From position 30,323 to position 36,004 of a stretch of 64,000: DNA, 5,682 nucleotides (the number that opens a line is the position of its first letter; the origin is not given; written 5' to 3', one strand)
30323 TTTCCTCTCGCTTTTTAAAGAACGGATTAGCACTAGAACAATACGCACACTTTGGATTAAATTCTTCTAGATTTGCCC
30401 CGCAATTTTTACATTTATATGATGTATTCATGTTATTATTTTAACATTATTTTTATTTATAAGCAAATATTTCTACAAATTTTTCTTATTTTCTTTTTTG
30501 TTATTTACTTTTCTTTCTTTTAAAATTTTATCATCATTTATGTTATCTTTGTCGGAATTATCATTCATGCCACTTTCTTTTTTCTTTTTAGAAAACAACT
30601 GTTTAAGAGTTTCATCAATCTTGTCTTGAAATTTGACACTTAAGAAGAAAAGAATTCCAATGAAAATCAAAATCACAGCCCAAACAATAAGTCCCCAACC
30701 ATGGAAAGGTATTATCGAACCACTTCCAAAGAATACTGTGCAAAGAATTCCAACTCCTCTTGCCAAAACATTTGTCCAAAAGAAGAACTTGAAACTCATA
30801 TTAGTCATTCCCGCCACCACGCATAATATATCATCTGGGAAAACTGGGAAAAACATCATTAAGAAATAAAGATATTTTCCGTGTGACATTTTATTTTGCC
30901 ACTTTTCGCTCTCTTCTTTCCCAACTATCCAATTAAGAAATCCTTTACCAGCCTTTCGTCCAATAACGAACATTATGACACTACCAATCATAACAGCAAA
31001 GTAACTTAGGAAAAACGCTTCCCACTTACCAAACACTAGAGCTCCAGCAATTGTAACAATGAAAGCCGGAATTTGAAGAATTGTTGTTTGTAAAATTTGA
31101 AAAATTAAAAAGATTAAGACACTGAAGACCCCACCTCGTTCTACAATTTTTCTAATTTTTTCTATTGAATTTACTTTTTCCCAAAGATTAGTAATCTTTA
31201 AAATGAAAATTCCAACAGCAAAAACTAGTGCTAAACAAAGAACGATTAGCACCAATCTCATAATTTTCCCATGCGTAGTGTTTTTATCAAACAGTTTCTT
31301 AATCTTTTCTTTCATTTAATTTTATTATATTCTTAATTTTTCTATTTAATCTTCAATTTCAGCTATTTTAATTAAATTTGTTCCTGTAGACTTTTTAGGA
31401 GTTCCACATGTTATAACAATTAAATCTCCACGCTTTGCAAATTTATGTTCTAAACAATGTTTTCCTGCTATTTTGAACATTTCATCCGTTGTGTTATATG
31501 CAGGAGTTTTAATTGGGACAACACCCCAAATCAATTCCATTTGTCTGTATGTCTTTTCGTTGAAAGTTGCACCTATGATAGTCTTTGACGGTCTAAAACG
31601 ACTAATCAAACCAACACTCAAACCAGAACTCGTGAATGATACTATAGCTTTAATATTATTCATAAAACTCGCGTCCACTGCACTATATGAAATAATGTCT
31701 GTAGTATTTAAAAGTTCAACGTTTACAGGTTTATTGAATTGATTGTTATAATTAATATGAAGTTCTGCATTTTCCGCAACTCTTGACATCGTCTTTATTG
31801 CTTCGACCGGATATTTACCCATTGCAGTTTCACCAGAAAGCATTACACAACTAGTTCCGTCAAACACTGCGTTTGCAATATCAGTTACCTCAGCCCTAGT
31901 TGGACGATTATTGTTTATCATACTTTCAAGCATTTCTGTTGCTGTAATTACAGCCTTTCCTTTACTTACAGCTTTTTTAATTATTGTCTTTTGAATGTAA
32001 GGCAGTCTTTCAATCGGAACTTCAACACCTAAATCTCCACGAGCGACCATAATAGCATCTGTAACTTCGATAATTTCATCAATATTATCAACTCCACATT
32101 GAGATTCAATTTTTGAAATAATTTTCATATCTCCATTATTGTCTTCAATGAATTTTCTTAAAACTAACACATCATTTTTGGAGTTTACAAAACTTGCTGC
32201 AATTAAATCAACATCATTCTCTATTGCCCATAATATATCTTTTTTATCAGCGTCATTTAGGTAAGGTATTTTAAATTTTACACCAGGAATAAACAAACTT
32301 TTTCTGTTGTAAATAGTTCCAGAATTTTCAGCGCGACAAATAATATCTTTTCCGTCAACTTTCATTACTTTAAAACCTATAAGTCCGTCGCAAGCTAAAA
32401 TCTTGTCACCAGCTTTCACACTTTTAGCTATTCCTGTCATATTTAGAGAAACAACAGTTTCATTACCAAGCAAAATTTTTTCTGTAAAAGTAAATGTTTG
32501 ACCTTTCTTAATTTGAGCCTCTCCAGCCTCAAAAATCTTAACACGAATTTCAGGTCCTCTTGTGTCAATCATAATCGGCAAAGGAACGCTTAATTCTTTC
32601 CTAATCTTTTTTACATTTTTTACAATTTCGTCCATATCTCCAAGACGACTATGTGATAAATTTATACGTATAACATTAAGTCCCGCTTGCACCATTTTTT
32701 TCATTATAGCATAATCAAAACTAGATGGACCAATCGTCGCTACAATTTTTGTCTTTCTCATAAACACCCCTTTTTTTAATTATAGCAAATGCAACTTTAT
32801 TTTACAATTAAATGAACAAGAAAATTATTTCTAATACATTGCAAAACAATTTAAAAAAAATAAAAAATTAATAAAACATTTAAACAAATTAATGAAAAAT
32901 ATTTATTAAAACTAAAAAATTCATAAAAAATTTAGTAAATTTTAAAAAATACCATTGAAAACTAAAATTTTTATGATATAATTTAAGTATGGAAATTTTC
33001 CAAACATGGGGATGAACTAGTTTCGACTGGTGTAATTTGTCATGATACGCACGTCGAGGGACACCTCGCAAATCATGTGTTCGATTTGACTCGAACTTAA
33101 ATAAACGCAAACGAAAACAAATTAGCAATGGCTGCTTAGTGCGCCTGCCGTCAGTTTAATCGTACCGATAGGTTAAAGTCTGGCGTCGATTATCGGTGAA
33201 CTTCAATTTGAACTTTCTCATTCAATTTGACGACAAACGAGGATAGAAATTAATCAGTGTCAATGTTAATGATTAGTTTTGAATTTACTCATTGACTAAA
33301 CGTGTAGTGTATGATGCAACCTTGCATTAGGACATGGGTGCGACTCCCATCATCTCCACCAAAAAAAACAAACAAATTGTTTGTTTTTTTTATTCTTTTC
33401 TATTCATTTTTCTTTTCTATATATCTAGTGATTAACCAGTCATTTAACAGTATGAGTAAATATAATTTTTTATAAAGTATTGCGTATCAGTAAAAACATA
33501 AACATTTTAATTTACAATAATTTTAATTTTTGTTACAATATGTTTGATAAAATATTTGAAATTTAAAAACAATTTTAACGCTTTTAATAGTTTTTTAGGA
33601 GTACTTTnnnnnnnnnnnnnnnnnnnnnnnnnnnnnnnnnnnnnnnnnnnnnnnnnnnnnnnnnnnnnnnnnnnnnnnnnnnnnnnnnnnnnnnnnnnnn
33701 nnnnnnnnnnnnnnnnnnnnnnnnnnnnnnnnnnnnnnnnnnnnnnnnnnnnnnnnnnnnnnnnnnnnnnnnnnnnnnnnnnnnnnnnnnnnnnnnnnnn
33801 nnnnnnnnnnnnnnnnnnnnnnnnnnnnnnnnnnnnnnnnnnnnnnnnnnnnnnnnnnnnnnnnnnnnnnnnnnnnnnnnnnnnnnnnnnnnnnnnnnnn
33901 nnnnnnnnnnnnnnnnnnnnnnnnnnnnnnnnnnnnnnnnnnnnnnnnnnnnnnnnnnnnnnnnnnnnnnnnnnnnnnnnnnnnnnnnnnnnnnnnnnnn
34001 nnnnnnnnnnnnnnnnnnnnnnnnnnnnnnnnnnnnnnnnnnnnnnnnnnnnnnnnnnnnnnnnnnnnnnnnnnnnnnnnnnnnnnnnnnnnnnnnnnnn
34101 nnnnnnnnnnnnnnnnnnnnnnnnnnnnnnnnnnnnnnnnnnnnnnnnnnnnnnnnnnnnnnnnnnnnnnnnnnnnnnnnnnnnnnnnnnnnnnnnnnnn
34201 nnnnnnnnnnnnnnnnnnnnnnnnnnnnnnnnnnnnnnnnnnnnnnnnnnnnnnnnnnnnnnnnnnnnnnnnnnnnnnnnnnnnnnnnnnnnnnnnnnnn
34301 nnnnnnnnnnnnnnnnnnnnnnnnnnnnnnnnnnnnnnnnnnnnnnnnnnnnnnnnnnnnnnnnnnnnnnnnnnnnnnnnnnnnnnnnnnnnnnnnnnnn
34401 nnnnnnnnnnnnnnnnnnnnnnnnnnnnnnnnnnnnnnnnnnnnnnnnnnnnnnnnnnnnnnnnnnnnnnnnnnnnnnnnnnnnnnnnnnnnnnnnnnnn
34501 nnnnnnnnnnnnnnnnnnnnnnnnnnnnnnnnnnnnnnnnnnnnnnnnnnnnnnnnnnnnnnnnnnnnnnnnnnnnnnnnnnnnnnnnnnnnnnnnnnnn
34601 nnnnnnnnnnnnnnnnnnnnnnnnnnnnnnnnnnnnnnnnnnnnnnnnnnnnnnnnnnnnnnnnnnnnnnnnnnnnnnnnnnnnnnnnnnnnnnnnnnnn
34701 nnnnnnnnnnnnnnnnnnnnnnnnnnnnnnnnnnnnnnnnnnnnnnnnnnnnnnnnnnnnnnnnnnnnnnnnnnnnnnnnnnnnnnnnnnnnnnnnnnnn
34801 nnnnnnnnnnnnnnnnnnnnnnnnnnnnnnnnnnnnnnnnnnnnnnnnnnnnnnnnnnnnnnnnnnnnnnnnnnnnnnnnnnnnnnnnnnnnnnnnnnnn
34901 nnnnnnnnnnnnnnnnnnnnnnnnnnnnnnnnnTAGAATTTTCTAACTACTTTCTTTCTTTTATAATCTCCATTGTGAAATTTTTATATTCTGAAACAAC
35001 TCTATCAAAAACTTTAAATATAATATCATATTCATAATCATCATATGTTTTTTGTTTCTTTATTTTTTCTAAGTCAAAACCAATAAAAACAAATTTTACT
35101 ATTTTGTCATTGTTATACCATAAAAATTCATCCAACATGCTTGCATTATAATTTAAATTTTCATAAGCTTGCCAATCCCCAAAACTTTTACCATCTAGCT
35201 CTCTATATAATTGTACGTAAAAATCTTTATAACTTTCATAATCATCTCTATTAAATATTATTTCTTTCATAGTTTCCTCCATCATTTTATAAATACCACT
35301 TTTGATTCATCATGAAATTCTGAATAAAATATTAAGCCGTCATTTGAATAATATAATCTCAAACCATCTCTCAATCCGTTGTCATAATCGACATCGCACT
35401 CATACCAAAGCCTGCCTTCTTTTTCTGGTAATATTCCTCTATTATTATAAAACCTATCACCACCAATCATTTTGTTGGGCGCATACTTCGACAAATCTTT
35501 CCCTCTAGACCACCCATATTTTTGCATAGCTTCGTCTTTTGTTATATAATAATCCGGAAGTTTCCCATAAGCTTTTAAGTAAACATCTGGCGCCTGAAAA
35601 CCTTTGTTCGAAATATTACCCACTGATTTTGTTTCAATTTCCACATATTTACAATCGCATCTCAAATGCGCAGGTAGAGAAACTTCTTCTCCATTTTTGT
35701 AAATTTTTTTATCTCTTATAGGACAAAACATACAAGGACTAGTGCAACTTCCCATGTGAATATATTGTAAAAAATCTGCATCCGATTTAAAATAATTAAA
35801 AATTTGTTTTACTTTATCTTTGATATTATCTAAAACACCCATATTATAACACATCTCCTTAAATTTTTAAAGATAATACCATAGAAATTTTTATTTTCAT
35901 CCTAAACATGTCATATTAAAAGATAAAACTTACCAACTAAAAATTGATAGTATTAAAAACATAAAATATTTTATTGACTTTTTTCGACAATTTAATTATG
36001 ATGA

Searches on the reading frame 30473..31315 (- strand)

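Call 49: search_protein_families(library=pfam, proteins=[window:30473-31315:-], max_evalue=0.0001)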
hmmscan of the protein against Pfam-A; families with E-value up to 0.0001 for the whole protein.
window:30473-31315:- (280 aa): 1 family
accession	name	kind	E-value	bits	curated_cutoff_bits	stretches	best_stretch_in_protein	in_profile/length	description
PF09335.16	VTT_dom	-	3.6e-23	82.8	33.9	1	82-198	1-122/123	VTT domain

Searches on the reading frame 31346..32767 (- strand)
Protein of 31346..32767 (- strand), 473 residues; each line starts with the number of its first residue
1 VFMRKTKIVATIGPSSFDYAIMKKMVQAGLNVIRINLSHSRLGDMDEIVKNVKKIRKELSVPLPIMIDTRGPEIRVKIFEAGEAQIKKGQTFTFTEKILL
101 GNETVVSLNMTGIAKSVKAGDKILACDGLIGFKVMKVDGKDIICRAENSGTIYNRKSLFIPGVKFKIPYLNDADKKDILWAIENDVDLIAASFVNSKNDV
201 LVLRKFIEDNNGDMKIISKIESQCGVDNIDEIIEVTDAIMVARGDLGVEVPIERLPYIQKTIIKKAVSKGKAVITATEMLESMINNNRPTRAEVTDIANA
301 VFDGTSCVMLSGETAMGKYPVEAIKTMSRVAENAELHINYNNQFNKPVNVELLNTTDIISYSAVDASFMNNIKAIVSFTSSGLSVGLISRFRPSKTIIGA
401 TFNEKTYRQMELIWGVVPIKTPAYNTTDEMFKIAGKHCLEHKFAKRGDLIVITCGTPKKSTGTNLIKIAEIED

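Call 49: search_protein_families(library=pfam, proteins=[window:31346-32767:-], max_evalue=0.0001)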
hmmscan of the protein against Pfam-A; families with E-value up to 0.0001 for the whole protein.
window:31346-32767:- (473 aa): 3 families
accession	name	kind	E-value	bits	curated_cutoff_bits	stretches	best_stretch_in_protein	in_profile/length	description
PF00224.27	PK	-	1.1e-111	373.5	30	1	3-324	1-328/328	Pyruvate kinase, barrel domain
PF02887.21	PK_C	-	6.9e-30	103.9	28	1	359-468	3-113/114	Pyruvate kinase, alpha/beta domain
PF03328.21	HpcH_HpaI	-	7.4e-07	29.1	25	1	175-308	75-219/221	HpcH/HpaI aldolase/citrate lyase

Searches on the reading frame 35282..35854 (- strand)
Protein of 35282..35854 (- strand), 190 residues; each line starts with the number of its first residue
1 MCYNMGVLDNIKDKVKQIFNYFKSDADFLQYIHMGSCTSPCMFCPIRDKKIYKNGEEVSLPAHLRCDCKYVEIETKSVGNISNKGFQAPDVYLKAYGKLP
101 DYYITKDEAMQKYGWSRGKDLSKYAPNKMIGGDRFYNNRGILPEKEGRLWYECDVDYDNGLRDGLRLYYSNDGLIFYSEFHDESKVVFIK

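Call 8: search_protein_families(library=pfam, proteins=[window:35282-35854:-])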
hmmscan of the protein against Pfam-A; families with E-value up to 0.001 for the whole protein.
window:35282-35854:- (190 aa): 1 family
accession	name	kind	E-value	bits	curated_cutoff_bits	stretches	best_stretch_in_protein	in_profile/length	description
PF00545.25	Ribonuclease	-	4.1e-07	30.9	24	1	98-183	12-92/98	ribonuclease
